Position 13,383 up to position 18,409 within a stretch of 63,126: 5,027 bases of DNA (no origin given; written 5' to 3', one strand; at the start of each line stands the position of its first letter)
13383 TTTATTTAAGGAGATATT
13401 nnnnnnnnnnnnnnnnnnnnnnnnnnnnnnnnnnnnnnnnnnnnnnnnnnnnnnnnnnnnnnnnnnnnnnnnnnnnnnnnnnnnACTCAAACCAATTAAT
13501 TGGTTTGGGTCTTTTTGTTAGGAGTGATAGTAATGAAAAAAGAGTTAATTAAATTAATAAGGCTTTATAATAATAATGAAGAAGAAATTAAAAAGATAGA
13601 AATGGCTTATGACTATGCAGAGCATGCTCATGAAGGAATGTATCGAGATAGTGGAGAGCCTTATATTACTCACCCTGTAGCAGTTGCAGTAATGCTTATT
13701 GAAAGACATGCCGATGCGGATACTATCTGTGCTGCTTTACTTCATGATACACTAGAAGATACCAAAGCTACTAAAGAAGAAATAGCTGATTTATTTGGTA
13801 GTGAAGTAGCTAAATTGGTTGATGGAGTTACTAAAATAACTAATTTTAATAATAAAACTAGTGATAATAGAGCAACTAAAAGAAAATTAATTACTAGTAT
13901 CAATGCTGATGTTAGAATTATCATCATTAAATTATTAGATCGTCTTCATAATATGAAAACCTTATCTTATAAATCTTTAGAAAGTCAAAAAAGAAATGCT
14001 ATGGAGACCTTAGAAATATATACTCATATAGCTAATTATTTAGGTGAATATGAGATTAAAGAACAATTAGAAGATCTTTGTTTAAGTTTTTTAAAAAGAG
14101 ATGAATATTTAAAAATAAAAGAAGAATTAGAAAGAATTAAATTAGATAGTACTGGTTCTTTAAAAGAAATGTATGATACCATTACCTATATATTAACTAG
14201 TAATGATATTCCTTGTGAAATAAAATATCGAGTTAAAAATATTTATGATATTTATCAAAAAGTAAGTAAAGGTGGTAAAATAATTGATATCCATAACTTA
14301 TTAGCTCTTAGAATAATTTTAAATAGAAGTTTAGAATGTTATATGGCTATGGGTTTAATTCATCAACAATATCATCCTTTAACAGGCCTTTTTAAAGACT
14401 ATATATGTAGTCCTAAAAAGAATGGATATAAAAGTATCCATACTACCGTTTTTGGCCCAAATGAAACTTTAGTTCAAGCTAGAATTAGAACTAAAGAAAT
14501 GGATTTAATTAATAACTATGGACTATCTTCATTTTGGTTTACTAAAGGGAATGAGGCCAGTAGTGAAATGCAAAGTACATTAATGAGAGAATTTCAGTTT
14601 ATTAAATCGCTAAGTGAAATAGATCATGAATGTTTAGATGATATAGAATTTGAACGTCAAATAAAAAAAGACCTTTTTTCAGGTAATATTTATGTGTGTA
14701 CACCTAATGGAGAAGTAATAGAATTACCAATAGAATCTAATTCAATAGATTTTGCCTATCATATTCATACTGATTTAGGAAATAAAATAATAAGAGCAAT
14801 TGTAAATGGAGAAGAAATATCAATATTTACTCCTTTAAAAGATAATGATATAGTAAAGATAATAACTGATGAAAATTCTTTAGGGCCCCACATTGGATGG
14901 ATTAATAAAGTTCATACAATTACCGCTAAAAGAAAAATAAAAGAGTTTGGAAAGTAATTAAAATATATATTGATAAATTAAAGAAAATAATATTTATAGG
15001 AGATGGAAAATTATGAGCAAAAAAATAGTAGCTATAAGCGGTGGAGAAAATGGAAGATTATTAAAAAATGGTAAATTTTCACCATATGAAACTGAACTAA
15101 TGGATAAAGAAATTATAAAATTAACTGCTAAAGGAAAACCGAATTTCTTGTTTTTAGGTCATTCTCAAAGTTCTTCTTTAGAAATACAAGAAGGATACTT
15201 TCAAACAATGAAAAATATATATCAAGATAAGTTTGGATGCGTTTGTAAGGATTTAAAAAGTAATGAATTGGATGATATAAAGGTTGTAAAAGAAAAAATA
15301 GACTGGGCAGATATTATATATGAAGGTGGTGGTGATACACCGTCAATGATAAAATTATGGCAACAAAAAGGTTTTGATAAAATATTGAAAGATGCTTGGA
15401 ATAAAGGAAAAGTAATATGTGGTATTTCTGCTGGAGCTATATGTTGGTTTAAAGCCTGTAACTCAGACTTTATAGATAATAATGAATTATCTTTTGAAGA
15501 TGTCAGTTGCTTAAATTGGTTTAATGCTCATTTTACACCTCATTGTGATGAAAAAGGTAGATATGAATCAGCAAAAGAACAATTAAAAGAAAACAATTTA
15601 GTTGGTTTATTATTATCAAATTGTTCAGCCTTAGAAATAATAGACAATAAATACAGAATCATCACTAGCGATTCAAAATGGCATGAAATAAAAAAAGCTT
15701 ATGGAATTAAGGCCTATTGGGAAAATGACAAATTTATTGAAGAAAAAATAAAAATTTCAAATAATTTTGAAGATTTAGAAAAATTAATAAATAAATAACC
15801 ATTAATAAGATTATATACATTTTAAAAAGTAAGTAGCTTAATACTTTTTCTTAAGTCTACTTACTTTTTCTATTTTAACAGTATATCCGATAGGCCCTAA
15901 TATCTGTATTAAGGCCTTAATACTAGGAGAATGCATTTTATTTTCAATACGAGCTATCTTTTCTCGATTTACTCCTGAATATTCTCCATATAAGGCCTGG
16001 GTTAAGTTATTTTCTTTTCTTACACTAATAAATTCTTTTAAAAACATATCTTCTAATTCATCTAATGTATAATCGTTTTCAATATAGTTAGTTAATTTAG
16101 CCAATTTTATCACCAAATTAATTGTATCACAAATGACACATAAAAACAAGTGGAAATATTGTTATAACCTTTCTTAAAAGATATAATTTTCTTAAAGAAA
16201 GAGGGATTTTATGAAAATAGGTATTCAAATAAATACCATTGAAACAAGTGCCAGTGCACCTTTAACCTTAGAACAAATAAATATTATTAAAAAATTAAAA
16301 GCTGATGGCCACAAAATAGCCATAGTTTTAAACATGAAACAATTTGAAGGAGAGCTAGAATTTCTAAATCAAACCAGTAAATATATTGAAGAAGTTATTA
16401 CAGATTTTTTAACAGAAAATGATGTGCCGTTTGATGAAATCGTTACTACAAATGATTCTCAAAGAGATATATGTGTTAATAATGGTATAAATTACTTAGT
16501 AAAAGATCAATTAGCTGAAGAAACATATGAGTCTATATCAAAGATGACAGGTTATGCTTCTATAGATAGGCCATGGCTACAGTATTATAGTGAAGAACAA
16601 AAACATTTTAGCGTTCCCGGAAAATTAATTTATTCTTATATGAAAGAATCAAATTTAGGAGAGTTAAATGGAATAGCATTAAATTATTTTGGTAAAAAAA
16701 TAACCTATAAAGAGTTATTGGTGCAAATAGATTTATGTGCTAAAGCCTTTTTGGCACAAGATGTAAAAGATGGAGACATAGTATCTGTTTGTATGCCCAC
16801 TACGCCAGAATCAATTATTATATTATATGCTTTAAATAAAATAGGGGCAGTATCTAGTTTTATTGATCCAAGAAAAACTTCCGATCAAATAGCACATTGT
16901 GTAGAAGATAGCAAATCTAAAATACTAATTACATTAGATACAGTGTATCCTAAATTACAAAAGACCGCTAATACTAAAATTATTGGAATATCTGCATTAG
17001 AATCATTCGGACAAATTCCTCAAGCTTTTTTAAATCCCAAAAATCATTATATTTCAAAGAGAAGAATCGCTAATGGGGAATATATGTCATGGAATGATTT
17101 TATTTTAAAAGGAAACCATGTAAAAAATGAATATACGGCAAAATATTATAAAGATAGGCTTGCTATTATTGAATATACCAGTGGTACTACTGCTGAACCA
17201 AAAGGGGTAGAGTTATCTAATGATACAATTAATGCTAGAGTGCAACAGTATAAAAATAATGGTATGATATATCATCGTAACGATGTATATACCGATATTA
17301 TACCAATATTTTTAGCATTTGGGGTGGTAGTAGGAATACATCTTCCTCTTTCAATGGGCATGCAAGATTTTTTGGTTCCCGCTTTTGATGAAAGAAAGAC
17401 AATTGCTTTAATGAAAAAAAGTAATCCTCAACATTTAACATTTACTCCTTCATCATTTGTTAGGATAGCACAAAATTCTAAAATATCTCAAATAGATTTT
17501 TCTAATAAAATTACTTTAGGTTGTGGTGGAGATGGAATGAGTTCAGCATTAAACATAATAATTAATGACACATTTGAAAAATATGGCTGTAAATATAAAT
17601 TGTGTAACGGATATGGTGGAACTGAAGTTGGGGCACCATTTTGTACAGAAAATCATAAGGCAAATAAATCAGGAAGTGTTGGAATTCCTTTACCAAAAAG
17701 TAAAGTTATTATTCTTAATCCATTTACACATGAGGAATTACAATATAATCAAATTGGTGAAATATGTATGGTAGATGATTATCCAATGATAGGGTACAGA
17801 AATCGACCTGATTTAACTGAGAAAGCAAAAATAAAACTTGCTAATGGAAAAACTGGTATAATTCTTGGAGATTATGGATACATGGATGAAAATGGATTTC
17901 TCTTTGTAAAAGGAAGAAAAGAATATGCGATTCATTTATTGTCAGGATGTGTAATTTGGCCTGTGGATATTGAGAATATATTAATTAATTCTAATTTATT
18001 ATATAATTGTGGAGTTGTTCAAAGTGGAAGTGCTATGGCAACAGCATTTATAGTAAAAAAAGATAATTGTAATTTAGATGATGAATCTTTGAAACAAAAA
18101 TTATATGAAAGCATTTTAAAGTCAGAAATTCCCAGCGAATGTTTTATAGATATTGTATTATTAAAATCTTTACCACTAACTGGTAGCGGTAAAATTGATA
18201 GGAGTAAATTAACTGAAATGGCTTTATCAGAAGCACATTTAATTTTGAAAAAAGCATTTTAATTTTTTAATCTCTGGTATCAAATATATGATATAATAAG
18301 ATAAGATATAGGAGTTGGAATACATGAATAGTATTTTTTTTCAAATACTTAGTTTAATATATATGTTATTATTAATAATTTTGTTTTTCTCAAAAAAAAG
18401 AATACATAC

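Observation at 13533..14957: Truncated RSH paralog: intact (p)ppGpp hydrolase, apparently dead synthetase, no regulatory C-terminus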

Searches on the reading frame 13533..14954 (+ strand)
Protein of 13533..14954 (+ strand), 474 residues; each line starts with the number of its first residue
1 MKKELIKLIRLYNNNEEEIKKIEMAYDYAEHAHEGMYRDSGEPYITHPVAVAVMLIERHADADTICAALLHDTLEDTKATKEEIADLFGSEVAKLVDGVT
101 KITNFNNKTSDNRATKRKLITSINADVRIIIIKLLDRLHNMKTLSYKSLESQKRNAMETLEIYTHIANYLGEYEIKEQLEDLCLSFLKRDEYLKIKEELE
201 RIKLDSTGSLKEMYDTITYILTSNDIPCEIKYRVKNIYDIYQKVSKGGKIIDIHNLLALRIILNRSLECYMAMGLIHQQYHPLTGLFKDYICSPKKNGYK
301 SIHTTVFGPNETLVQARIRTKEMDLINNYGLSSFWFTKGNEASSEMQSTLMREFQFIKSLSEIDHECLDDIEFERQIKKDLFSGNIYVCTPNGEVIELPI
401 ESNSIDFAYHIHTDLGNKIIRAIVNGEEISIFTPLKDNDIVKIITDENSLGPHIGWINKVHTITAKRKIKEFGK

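Call 4: search_protein_families(library=pfam, proteins=[window:13533-14954:+], max_evalue=0.1)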
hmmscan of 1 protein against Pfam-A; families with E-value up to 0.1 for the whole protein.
window:13533-14954:+ (474 aa): 4 families
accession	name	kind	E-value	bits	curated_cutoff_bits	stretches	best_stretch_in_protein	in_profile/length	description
PF13328.12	HD_4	-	8.6e-38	130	27.2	1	25-171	1-154/156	HD domain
PF04607.23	RelA_SpoT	-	8e-26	91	27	1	233-338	2-109/113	Region found in RelA / SpoT proteins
PF02824.27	TGS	-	2.9e-18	66.1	22.2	1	386-445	1-60/60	TGS domain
PF01966.28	HD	-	3.1e-07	31.1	22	1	44-141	1-116/116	HD domain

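Call 5: search_protein_families(library=ncbifam, proteins=[window:13533-14954:+], max_evalue=0.1)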
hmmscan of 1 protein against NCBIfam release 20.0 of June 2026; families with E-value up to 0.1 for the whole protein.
window:13533-14954:+ (474 aa): 4 families
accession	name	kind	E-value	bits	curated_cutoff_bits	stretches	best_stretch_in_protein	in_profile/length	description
TIGR00691.1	spoT_relA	subfamily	1.4e-151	506.2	499.2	1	25-472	1-448/687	RelA/SpoT family protein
NF008303.0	PRK11092.1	equivalog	1.1e-115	387.5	947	1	5-472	7-473/702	bifunctional GTP diphosphokinase/guanosine-3',5'-bis pyrophosphate 3'-pyrophosphohydrolase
NF008124.0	PRK10872.1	equivalog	1.5e-69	235.4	728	1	17-459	30-478/744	GTP diphosphokinase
NF007171.0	PRK09602.1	subfamily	6.2e-06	25.3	387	1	398-446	346-396/397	YchF-related putative GTPase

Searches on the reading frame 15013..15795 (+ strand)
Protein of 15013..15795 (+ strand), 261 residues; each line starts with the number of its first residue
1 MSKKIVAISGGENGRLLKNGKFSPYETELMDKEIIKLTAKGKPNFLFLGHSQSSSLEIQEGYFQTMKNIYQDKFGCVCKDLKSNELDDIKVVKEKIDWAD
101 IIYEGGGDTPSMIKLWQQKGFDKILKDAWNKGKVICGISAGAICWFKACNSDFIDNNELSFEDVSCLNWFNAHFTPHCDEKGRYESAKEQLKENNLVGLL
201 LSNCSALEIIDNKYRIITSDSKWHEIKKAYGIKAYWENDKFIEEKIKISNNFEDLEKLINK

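Call 61: search_protein_families(library=pfam, proteins=[window:15013-15795:+], max_evalue=0.001)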
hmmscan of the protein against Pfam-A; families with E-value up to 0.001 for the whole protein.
window:15013-15795:+ (261 aa): 1 family
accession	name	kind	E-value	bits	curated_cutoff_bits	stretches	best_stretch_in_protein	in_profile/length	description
PF03575.23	Peptidase_S51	-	1e-32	113.9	23.9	1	19-217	6-206/206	Peptidase family S51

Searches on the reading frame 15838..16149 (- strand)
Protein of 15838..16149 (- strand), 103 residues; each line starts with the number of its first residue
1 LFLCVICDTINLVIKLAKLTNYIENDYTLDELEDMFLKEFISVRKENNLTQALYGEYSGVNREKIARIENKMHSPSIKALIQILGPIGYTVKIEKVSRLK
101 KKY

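Call 61: search_protein_families(library=pfam, proteins=[window:15838-16149:-], max_evalue=0.001)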
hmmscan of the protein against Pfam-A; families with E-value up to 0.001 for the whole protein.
window:15838-16149:- (103 aa): 2 families
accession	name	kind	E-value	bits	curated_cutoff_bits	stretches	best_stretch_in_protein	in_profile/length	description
PF01381.28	HTH_3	-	9e-07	29.3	23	1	43-88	4-49/55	Helix-turn-helix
PF13744.12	HTH_37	-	0.00093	19.4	27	0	41-93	24-77/80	Helix-turn-helix domain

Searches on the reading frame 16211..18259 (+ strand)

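Call 61: search_protein_families(library=pfam, proteins=[window:16211-18259:+], max_evalue=0.001)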
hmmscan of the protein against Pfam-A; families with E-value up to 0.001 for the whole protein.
window:16211-18259:+ (683 aa): 2 families
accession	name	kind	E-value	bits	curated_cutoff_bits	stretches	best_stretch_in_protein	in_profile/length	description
PF00501.34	AMP-binding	-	2.6e-58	198.1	29.9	1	155-529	12-383/384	AMP-binding enzyme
PF13193.12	AMP-binding_C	-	0.00028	22.2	24.5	1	587-661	2-76/76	AMP-binding enzyme C-terminal domain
